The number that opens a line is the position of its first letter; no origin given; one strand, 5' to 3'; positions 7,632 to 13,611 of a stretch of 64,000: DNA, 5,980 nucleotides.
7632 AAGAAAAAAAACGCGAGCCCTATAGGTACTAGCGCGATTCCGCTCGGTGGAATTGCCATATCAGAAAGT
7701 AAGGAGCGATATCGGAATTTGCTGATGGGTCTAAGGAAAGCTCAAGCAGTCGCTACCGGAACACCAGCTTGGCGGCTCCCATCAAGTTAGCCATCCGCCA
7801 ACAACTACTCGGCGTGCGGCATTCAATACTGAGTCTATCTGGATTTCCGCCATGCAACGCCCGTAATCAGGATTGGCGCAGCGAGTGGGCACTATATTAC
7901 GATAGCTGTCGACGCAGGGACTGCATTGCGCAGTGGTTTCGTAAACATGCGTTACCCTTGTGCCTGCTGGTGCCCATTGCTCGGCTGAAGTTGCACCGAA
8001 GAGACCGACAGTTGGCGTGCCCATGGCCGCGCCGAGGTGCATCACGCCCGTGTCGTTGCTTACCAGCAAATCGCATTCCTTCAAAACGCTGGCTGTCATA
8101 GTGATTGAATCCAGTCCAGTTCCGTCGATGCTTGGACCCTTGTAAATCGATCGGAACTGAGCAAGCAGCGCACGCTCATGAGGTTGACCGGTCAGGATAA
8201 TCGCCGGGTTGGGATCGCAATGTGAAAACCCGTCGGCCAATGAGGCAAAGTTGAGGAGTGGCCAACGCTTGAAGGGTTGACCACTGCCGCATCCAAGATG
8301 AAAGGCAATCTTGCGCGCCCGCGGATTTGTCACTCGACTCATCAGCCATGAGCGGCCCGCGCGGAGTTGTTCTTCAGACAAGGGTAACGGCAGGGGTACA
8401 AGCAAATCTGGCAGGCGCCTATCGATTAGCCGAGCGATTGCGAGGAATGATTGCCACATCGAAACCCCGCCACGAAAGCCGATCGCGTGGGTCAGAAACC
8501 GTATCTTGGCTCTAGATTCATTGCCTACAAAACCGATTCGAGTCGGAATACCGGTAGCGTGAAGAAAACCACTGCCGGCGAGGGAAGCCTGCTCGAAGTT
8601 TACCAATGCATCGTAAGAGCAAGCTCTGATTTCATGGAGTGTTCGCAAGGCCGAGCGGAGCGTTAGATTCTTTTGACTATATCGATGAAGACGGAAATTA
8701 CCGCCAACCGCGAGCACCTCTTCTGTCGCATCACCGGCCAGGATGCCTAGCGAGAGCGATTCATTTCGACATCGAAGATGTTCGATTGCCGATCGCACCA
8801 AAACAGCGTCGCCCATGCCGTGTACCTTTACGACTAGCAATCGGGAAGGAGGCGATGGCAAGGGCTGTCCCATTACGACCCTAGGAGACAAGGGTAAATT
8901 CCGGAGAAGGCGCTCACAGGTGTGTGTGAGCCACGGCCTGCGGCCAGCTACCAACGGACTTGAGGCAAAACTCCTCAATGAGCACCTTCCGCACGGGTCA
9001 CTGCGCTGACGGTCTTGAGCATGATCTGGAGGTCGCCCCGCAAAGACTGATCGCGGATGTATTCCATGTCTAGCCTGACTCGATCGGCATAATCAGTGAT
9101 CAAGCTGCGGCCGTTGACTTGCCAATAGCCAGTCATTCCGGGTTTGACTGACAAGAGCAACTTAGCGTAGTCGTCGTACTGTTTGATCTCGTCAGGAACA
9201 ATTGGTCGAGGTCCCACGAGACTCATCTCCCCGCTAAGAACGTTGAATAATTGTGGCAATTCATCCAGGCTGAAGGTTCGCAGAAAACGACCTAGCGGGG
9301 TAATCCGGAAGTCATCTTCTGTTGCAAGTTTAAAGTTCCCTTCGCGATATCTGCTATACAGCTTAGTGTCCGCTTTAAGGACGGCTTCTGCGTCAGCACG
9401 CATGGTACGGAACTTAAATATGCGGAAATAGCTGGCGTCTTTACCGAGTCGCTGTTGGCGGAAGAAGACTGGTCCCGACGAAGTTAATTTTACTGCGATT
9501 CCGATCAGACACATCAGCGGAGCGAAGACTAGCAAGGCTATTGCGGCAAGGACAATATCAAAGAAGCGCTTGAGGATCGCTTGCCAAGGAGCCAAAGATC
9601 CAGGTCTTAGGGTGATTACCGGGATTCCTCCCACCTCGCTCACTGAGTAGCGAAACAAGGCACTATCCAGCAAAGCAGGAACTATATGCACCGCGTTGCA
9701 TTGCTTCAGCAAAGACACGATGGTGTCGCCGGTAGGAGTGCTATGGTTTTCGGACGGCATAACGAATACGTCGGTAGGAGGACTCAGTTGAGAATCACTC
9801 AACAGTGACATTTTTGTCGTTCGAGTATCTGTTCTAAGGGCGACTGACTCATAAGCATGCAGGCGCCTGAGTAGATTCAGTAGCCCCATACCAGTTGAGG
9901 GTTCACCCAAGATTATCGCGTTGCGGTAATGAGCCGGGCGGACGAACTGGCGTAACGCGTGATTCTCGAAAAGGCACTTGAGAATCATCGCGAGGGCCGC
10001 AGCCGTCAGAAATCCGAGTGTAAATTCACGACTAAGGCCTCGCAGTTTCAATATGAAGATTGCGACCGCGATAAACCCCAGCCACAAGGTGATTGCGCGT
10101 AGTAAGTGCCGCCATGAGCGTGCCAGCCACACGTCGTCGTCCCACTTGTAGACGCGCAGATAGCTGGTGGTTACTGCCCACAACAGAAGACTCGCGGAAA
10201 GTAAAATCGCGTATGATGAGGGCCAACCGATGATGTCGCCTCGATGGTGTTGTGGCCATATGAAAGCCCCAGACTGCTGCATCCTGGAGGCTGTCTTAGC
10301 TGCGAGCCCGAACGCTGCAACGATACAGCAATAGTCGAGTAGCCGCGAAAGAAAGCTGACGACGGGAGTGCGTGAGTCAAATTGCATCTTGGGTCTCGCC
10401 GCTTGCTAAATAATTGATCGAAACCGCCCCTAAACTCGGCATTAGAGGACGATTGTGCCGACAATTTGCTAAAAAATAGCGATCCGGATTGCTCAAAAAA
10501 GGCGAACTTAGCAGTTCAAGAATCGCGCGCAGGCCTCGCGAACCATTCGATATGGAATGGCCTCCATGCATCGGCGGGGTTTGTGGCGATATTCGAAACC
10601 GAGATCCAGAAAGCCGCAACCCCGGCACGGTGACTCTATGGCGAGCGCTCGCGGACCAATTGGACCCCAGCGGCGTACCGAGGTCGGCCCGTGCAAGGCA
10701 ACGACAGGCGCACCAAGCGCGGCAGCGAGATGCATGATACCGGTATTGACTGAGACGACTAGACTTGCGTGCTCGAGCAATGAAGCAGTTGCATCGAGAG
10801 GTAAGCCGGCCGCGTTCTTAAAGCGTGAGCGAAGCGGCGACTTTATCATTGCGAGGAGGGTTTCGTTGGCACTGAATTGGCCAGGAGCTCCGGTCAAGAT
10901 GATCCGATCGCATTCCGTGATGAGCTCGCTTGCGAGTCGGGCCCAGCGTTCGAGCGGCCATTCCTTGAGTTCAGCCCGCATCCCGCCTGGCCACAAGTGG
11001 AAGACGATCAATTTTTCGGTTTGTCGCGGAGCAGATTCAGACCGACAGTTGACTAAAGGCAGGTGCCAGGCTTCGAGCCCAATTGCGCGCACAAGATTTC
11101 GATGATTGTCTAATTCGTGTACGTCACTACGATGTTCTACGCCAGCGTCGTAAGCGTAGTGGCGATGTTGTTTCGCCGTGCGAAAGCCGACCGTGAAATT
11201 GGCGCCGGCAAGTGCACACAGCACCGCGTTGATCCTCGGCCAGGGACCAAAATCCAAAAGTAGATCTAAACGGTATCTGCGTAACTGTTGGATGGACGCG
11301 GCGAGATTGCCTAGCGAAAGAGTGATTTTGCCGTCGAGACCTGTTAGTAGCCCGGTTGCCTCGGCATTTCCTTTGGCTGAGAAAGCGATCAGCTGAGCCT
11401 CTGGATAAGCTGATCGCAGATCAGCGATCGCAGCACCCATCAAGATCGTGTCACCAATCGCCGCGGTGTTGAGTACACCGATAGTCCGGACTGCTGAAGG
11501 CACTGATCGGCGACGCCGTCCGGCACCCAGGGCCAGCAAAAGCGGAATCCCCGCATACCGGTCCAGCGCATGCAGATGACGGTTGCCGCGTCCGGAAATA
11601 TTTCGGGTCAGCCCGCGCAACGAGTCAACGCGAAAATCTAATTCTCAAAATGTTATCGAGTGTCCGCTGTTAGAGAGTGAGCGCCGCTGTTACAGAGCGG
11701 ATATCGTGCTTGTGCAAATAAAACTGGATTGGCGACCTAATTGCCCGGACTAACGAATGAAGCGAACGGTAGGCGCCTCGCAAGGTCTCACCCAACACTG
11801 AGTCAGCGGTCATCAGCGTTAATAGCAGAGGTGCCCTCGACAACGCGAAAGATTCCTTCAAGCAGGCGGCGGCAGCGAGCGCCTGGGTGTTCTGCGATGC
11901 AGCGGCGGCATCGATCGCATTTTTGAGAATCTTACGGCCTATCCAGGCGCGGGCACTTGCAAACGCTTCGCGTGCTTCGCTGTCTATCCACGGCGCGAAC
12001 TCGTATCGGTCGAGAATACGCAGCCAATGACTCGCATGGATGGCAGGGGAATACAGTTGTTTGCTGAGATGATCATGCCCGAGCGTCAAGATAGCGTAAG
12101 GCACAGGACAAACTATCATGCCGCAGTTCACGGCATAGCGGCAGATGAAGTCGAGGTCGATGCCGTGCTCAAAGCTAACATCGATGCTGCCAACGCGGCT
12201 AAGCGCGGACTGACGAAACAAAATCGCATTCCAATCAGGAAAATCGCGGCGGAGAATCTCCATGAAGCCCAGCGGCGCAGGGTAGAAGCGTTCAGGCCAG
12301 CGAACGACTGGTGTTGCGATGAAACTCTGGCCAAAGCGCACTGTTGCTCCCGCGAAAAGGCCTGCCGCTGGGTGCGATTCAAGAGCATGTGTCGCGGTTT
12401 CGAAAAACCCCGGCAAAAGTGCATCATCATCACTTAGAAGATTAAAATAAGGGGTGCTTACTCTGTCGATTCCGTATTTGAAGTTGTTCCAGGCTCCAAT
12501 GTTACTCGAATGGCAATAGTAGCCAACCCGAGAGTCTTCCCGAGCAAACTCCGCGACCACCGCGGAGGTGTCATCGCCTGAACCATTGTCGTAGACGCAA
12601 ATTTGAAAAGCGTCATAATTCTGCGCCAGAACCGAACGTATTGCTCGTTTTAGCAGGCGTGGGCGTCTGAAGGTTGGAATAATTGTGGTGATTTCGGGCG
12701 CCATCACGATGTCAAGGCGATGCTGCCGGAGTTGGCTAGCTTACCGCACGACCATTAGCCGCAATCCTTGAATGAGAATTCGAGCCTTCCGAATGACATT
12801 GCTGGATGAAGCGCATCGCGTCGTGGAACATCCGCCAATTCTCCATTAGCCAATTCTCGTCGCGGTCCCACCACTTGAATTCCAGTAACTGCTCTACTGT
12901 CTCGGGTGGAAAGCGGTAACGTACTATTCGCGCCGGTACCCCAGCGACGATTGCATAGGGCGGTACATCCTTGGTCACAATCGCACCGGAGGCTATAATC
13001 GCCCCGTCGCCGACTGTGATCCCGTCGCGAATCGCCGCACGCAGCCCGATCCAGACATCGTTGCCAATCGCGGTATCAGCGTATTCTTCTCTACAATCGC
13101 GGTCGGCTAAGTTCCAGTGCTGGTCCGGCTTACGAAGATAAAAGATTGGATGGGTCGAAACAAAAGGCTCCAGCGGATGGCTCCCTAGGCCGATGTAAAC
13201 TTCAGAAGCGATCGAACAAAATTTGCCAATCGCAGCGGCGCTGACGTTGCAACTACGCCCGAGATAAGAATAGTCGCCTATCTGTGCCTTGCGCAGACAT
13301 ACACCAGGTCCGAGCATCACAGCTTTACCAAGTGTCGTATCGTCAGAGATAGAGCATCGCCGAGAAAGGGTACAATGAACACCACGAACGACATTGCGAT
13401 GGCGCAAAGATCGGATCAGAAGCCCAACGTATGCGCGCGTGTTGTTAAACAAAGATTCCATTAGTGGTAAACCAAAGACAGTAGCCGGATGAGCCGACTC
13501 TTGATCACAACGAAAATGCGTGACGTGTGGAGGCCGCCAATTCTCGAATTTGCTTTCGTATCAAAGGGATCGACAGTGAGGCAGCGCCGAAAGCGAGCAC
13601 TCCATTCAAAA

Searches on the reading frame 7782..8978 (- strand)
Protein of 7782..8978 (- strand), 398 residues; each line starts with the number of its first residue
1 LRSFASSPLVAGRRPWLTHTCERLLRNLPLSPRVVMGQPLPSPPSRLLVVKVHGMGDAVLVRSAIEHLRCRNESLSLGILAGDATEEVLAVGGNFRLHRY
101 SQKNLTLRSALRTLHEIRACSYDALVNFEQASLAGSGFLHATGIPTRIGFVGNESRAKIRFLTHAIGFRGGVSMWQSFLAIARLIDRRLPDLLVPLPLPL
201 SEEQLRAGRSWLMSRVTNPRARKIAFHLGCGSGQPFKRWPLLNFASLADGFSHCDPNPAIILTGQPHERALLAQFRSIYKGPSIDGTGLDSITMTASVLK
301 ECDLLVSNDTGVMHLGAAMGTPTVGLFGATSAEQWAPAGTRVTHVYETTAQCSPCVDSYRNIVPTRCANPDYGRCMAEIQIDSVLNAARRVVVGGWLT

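Call 8: search_protein_families(library=pfam, proteins=[window:7782-8978:-], max_evalue=0.001)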
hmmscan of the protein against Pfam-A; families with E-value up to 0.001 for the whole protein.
window:7782-8978:- (398 aa): 1 family
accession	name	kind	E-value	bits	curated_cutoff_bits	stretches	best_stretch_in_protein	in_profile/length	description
PF01075.23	Glyco_transf_9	-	4.3e-26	92.2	22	1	112-357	3-238/247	Glycosyltransferase family 9 (heptosyltransferase)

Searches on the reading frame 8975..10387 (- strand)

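Call 8: search_protein_families(library=pfam, proteins=[window:8975-10387:-], max_evalue=0.001)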
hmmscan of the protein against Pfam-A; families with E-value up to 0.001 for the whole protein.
window:8975-10387:- (470 aa): 1 family
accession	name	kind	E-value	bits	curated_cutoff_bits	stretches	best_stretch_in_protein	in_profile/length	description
PF02397.22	Bac_transf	-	5.2e-65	218.8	27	1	273-464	1-178/179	Bacterial sugar transferase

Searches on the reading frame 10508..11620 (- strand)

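Call 8: search_protein_families(library=pfam, proteins=[window:10508-11620:-], max_evalue=0.001)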
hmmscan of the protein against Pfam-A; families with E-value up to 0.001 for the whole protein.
window:10508-11620:- (370 aa): 1 family
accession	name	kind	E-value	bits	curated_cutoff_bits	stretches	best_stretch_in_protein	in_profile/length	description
PF01075.23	Glyco_transf_9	-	3.6e-24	85.9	22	1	110-330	5-229/247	Glycosyltransferase family 9 (heptosyltransferase)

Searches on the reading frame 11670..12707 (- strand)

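Call 8: search_protein_families(library=pfam, proteins=[window:11670-12707:-], max_evalue=0.001)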
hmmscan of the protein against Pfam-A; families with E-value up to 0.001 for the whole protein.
window:11670-12707:- (345 aa): 2 families
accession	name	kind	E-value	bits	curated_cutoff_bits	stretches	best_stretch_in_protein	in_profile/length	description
PF00535.33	Glycos_transf_2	-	9.6e-21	74.9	23.3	1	8-166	2-162/168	Glycosyl transferase family 2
PF13641.12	Glyco_tranf_2_3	-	2e-09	38.2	27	1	4-115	1-117/230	Glycosyltransferase like family 2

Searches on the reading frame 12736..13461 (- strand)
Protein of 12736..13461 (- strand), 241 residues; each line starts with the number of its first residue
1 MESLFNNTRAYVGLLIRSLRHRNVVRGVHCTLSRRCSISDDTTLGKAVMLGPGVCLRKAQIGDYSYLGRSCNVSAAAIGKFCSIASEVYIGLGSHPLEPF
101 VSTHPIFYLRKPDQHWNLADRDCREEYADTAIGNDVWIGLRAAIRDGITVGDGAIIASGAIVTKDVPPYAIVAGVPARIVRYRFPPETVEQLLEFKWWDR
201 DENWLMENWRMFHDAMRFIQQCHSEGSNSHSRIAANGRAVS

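Call 8: search_protein_families(library=pfam, proteins=[window:12736-13461:-], max_evalue=0.001)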
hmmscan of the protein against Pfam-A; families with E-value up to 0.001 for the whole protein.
window:12736-13461:- (241 aa): 5 families
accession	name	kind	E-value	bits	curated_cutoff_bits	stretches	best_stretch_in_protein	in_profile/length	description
PF00132.30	Hexapep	-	3.3e-14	52.3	27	1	130-164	2-36/36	Bacterial transferase hexapeptide (six repeats)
PF25084.1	LbH_EIF2B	-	2.8e-07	30.9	54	1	23-89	3-69/105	EIF2B subunit epsilon LbH domain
PF14602.12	Hexapep_2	-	8.6e-07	29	27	1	131-164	3-34/34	Hexapeptide repeat of succinyl-transferase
PF21711.3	DCTN5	-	2.8e-05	24.3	40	0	23-91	54-117/182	Dynactin subunit 5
PF25087.1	GMPPB_C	-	0.00031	20.8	39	0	26-83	7-64/110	GMPPB C-terminal domain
